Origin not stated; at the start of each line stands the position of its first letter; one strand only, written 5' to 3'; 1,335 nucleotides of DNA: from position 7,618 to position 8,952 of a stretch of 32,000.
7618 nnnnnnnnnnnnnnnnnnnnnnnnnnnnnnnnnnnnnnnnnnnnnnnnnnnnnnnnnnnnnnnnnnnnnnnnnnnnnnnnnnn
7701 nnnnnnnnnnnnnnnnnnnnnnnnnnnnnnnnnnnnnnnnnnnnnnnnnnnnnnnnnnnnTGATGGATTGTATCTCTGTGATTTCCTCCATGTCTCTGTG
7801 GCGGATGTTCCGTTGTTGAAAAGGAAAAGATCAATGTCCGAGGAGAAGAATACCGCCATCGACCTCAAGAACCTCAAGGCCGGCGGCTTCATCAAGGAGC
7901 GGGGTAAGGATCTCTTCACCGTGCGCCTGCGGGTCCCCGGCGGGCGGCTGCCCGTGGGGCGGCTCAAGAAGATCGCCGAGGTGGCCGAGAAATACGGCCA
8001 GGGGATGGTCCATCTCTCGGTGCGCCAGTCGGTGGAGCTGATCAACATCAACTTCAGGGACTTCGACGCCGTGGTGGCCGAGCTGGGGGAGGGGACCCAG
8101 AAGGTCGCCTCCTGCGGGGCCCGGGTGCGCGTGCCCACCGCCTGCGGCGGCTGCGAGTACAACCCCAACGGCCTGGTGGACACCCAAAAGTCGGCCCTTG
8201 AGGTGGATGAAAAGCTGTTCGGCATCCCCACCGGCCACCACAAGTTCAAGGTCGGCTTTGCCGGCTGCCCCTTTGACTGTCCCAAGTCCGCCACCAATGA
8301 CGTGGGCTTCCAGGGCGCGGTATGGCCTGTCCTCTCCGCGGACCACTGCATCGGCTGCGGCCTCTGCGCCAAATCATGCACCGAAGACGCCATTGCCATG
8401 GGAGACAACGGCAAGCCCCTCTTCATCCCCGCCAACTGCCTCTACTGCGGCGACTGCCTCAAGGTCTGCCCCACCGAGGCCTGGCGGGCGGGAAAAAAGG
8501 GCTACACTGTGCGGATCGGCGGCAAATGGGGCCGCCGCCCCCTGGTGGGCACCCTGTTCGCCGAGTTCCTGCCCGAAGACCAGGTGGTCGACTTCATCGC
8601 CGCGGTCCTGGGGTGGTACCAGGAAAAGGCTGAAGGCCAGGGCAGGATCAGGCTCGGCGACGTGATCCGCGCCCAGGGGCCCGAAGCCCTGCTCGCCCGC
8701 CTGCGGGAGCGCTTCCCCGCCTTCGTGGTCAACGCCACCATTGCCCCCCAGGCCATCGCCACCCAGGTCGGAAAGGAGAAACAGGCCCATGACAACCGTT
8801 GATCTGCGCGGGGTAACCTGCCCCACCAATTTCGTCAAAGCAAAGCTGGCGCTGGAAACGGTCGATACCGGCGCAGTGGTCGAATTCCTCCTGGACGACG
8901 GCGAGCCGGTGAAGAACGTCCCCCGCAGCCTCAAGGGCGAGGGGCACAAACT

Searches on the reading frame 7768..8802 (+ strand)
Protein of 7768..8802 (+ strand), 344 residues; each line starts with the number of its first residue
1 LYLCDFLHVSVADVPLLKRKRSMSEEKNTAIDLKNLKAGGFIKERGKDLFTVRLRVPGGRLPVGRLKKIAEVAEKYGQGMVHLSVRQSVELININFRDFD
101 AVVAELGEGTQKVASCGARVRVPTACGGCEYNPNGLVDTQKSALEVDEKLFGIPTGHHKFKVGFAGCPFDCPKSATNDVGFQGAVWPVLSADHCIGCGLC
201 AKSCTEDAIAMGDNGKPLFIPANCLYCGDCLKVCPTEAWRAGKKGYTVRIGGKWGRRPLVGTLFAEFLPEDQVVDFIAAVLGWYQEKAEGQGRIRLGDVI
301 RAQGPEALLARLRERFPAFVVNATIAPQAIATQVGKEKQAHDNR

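Call 68: search_protein_families(library=pfam, proteins=[window:7768-8802:+], max_evalue=0.001)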
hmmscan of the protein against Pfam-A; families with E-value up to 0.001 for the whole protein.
window:7768-8802:+ (344 aa): 9 families
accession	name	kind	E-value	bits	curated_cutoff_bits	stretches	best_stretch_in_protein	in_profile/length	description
PF01077.27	NIR_SIR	-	8.7e-23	81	27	1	116-316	1-154/158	Nitrite and sulphite reductase 4Fe-4S domain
PF03460.22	NIR_SIR_ferr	-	1.4e-18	66.8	24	1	45-108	5-68/69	Nitrite/Sulfite reductase ferredoxin-like half domain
PF14697.11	Fer4_21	-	4.8e-10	39.9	35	2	190-237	4-55/59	4Fe-4S dicluster domain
PF12838.12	Fer4_7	-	2.4e-09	37.9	27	1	193-238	1-52/52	4Fe-4S dicluster domain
PF13187.11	Fer4_9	-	4.7e-08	33.4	27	1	193-237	1-50/52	4Fe-4S dicluster domain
PF00037.32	Fer4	-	1.5e-07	31.4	21.1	2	188-209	2-23/24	4Fe-4S binding domain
PF13237.11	Fer4_10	-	1.6e-06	28.4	25.5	1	188-235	3-53/53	4Fe-4S dicluster domain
PF12797.12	Fer4_2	-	5.6e-06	26.4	24.5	0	188-205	4-21/22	4Fe-4S binding domain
PF12837.12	Fer4_6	-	2.8e-05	24.3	25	1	217-239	2-24/24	4Fe-4S binding domain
